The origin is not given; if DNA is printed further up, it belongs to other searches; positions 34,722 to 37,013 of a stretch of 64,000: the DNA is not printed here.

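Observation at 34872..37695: Porin-cytochrome conduit: MtrA/MtoA/PioA-like decaheme plus large outer-membrane beta-barrel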

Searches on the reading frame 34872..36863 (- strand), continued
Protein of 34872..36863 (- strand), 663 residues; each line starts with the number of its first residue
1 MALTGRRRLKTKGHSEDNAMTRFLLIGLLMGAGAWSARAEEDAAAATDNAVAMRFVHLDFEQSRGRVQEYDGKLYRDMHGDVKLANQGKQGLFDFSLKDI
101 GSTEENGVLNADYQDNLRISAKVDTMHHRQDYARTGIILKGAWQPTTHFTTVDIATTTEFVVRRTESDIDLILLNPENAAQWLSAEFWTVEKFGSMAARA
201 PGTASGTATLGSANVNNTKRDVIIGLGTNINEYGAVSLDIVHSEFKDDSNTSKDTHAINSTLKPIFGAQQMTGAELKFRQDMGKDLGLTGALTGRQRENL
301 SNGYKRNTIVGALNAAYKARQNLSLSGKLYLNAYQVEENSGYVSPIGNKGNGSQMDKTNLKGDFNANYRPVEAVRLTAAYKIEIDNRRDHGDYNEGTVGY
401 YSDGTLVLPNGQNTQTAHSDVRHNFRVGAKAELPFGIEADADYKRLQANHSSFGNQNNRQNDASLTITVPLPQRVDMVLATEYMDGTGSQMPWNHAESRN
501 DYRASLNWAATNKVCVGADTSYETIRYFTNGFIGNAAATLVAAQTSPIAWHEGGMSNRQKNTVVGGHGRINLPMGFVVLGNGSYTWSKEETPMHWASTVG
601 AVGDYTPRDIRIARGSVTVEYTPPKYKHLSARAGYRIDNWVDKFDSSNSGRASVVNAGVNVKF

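Call 28: predict_structure(alignment_id=A1)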
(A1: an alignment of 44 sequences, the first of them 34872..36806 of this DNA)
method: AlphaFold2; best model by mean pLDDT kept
length: 644 residues; sequences in the alignment: 44
mean_pLDDT: 82.7   pTM: 0.75
mean pLDDT of the five models: 82.7, 82.7, 81.2, 80.5, 78.3
residues with pLDDT >= 90: 263; 70-90: 268; 50-70: 85; < 50: 28
segments of 3 or more residues with pLDDT < 50: 1-27
pLDDT, mean of each block of 10 residues (from residue 1): 39 38 47 74 62 61 73 80 77 88 86 79 75 69 90 91 96 88 64 89 96 91 94 76 84 96 91 95 89 96 95 89 70 74 97 95 89 66 81 68 95 92 94 74 97 92 91 78 95 88 94 78 75 87 96 89 94 77 84 92 83 87 85 82 72
secondary structure, 60 per line:
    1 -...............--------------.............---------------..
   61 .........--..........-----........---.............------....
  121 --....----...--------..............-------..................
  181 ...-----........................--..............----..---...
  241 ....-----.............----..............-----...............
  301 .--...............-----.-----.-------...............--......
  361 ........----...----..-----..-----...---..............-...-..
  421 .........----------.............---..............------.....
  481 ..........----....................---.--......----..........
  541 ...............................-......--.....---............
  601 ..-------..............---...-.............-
elements in order: H2-16 E31-43 E59-69 E72-81 E87-94 E98-110 E117-120 E123-126 E131-133 E142-155 E163-183 E189-212 E215-228 E242-244 E250-262 E267-280 E286-301 E304-318 E338-352 E355-368 E373-375 E394-396 E400-413 E419-429 E440-452 E456-469 E476-490 E495-514 H521-526 E531-553 E557-571 E573-578 E581-585 E589-602 E610-623 E631-643

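Call 31: fold_search(model_id=the predicted structure, library=pdb)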
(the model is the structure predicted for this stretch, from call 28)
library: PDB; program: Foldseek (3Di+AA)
matches with E <= 10: 760; with E <= 0.001: 282
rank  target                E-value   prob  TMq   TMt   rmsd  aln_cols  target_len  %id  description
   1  6r2q_B                2.2e-18  1.00  0.71  0.71   7.1       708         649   12  Structure of the Mtr complex (released 2020-04-22)
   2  8blw_A                1.7e-08  1.00  0.45  0.46  10.8       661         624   10  Vitamin B12 transporter BtuB1 with lipoprotein BtuG1 from B. theta (released 2023-08-16)
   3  8agd_A                4.1e-08  1.00  0.31  0.20  19.4       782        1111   12  Full SDBC and SOD assembly (released 2023-04-12)
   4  9gbc_A                9.7e-08  1.00  0.45  0.44  10.4       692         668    8  Bacteroides thetaiotaomicron siderophore transporter XusA in complex with surface-exposed lipoprotein XusB (released 2025-08-06)
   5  7zgx_A                1.2e-07  1.00  0.31  0.23  19.3       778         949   10  S-layer Deinoxanthin Binding Complex, C1 symmetry (released 2022-07-13)
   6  8ae1_A                1.2e-07  1.00  0.30  0.22  19.2       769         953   11  Structure of trimeric SlpA outer membrane protein (released 2022-11-30)
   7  4aip_A                1.3e-07  1.00  0.44  0.43  10.2       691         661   10  The FrpB iron transporter from Neisseria meningitidis (F3-3 variant) (released 2013-01-23)
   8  4aip_B                1.6e-07  1.00  0.45  0.44  10.7       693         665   10  The FrpB iron transporter from Neisseria meningitidis (F3-3 variant) (released 2013-01-23)
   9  5mzs                  3.7e-07  1.00  0.45  0.42  10.5       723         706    9  Crystal structure of the ferric enterobactin receptor (PfeA) mutant (R480A_Q482A) from Pseudomonas aeruginosa (released 2018-02-14)
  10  8p97_A                4.3e-07  1.00  0.35  0.36  15.2       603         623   11  BtuB3G3 bound to cyanocobalamin with disordered EL8 (released 2023-08-16)
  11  3ddr_A                4.3e-07  1.00  0.33  0.29  17.4       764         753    9  Structure of the Serratia marcescens hemophore receptor HasR-Ile671Gly mutant in complex with its hemophore HasA and h (released 2009-01-20)
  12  2hdf                  5.2e-07  1.00  0.37  0.40  14.1       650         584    8  Crystal structure of the Colicin I receptor Cir from E.coli (released 2007-05-08)
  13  3csl_A                6.9e-07  1.00  0.38  0.34  14.4       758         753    9  Structure of the Serratia marcescens hemophore receptor HasR in complex with its hemophore HasA and heme (released 2009-01-20)
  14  5fok_B                8.7e-07  1.00  0.36  0.35  14.3       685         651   10  Crystal structure of the siderophore receptor PiuA from Pseudomonas aeruginosa (released 2016-05-11)
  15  1nqg                  9.1e-07  1.00  0.36  0.39  15.3       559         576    6  OUTER MEMBRANE COBALAMIN TRANSPORTER (BTUB) FROM E. COLI, WITH BOUND CALCIUM (released 2003-04-29)
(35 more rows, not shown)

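Call 33: search_protein_representatives(alignment_id=A1)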
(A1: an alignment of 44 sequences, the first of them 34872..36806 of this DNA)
Query: 44 sequences, 644 profile positions. Proteins with E-value up to 0.001 (for the whole library): 74; up to 1e-10: 51; up to 1e-30: 45. The best 74 are listed.
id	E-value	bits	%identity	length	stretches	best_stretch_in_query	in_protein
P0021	1.1e-295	998.7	-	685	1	1-644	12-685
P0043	1.4e-294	995.0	-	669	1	1-644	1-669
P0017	1.2e-284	962.2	-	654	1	1-644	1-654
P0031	9.7e-283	955.9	-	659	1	1-644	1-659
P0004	3.8e-281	950.7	-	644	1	2-644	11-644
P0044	1.3e-256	869.6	-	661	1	1-644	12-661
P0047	2.8e-234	795.8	-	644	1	6-644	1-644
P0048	2.1e-220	750.0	-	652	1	3-644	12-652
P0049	1.5e-214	730.6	-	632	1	1-644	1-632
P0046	6.7e-175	599.6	-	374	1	268-644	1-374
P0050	2.7e-161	554.7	-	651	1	4-644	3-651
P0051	6.5e-145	500.5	-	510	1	168-644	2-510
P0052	3.4e-140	485.0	-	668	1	1-644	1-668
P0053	4.4e-140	484.6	-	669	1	3-644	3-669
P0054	4.6e-133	461.4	-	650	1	5-644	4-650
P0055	6.6e-128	444.4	-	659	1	5-644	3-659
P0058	2.5e-112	392.9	-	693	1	1-644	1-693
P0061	8.7e-106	371.3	-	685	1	20-644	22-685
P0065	4.5e-93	329.3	-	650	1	5-644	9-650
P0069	1.5e-83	297.8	-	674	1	7-644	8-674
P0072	5.0e-71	256.4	-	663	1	4-644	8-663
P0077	1.1e-62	228.9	-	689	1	6-644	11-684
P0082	3.8e-50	187.4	-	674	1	2-644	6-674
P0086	2.9e-19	85.4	-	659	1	81-643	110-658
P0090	9.6e-11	57.3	-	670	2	22-466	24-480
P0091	2.2e-10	56.1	-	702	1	7-275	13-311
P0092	5.2e-09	51.5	-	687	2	16-276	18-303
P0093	3.6e-08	48.8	-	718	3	10-277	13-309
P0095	1.2e-07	47.0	-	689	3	6-278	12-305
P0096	1.4e-07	46.8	-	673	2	1-304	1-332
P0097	2.1e-07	46.2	-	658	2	3-467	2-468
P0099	1.3e-06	43.6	-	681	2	14-280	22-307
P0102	4.0e-06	42.0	-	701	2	20-469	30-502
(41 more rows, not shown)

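Call 34: search_protein_families(library=pfam, proteins=[P0086, P0090, P0091, P0092, P0093, P0095, P0096, P0097, P0099, P0102], max_evalue=0.001)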
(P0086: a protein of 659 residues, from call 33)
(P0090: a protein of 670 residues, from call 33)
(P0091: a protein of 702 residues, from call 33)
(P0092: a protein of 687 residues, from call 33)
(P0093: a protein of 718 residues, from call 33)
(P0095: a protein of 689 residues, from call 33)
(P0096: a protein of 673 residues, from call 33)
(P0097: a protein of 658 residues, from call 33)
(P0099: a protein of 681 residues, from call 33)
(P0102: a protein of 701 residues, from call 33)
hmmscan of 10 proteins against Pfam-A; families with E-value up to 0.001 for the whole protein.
P0086 (659 aa): 0 families

P0090 (670 aa): 1 family
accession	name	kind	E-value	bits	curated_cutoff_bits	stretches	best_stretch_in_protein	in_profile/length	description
PF11854.14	MtrB_PioB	-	1.7e-11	43.9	23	1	273-453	243-413/635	Putative outer membrane beta-barrel porin, MtrB/PioB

P0091 (702 aa): 1 family
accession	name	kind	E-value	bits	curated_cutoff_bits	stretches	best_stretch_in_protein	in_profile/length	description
PF11854.14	MtrB_PioB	-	3.5e-08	32.9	23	1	327-431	267-376/635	Putative outer membrane beta-barrel porin, MtrB/PioB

P0092 (687 aa): 1 family
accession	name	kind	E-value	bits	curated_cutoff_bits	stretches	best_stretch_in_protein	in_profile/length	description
PF11854.14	MtrB_PioB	-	1e-08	34.7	23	0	580-664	277-362/635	Putative outer membrane beta-barrel porin, MtrB/PioB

P0093 (718 aa): 1 family
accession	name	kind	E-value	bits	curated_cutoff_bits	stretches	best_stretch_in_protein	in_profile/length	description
PF11854.14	MtrB_PioB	-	5.8e-16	58.7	23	1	72-698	29-597/635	Putative outer membrane beta-barrel porin, MtrB/PioB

P0095 (689 aa): 1 family
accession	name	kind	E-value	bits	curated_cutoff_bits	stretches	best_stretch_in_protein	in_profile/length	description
PF13609.12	Porin_4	-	5.6e-07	30.1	27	0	315-489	212-309/310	Gram-negative porin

P0096 (673 aa): 1 family
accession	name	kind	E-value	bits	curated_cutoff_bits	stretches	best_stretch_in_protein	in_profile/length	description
PF13609.12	Porin_4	-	0.00059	20.2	27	0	463-528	248-309/310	Gram-negative porin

P0097 (658 aa): 2 families
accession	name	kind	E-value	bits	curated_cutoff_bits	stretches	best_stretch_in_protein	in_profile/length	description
PF13609.12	Porin_4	-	3.8e-12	47.1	27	2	302-468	172-310/310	Gram-negative porin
PF11854.14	MtrB_PioB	-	9.4e-10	38.1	23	0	299-423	277-396/635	Putative outer membrane beta-barrel porin, MtrB/PioB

P0099 (681 aa): 2 families
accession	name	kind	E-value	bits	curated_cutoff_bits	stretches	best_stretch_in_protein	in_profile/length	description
PF13609.12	Porin_4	-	1.3e-10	42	27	1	421-605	183-309/310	Gram-negative porin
PF13505.12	OMP_b-brl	-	4.1e-05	24.3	28.7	0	434-605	20-157/175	Outer membrane protein beta-barrel domain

P0102 (701 aa): 2 families
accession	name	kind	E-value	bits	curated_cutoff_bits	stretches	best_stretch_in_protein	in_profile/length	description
PF11854.14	MtrB_PioB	-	1.8e-13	50.4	23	2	324-468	274-407/635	Putative outer membrane beta-barrel porin, MtrB/PioB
PF13609.12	Porin_4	-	1.9e-12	48.1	27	1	433-569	181-304/310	Gram-negative porin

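Call 35: search_protein_families(library=pfam, proteins=[P0050, P0052, P0055, P0058, P0061, P0065, P0069, P0072, P0077, P0082], max_evalue=0.001)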
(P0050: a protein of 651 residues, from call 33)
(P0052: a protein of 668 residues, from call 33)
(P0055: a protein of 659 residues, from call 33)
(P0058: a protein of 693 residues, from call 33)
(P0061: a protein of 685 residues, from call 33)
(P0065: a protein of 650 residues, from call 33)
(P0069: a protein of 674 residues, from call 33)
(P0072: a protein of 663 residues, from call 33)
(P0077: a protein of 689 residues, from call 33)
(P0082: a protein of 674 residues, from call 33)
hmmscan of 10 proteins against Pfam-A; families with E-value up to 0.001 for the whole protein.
P0050 (651 aa): 0 families

P0052 (668 aa): 0 families

P0055 (659 aa): 1 family
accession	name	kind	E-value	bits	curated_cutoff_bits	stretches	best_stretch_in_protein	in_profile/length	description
PF10677.15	DUF2490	-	0.00018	21.7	29.8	0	474-516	20-62/186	Protein of unknown function (DUF2490)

P0058 (693 aa): 0 families

P0061 (685 aa): 0 families

P0065 (650 aa): 0 families

P0069 (674 aa): 0 families

P0072 (663 aa): 0 families

P0077 (689 aa): 0 families

P0082 (674 aa): 0 families

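Call 50: find_encoding_contigs(protein=P0021, flank=10000, max_places=1)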
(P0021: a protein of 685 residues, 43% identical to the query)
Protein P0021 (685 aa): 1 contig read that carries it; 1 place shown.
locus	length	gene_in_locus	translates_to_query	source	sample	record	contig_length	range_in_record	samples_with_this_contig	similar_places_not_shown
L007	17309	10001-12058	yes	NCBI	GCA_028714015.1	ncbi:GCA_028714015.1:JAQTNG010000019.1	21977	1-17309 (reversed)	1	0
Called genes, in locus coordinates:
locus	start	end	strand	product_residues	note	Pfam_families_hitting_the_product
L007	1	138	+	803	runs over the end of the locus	PF04879:Molybdop_Fe4S4, PF00384:Molybdopterin, PF01568:Molydop_binding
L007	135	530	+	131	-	PF03892:NapB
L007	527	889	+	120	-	PF12838:Fer4_7 (faint), PF13237:Fer4_10 (faint), PF14697:Fer4_21 (weak), PF00037:Fer4 (weak), PF12837:Fer4_6 (weak)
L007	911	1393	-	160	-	PF00571:CBS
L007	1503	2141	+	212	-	-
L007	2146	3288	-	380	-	PF04055:Radical_SAM, PF13353:Fer4_12 (faint)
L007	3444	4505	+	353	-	PF05201:GlutR_N, PF01488:Shikimate_DH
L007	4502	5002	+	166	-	-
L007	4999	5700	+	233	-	PF00027:cNMP_binding, PF13545:HTH_Crp_2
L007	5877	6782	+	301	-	PF22113:Mtrc-MtrF_II-IV_dom (faint), PF02085:Cytochrom_CIII (faint), PF14522:Cytochrome_C7 (faint), PF22678:Cytochrom_c_NrfB-like, PF09699:Paired_CXXCH_1, PF14537:Cytochrom_c3_2 (weak), PF09699:Paired_CXXCH_1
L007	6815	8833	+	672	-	-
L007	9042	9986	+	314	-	PF22113:Mtrc-MtrF_II-IV_dom (faint), PF14522:Cytochrome_C7 (faint), PF22678:Cytochrom_c_NrfB-like (weak), PF09699:Paired_CXXCH_1 (weak), PF14537:Cytochrom_c3_2 (weak), PF09699:Paired_CXXCH_1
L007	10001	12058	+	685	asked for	-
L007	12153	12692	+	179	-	PF00355:Rieske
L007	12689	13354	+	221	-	PF00033:Cytochrome_B, PF13631:Cytochrom_B_N_2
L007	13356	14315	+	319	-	PF00032:Cytochrom_B_C, PF00034:Cytochrom_C, PF13442:Cytochrome_CBB3, PF02433:FixO (weak), PF00034:Cytochrom_C, PF13442:Cytochrome_CBB3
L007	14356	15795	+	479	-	-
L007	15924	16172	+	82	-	PF21748:UPF0150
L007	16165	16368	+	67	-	PF07927:HicA_toxin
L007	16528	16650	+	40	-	-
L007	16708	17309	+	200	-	?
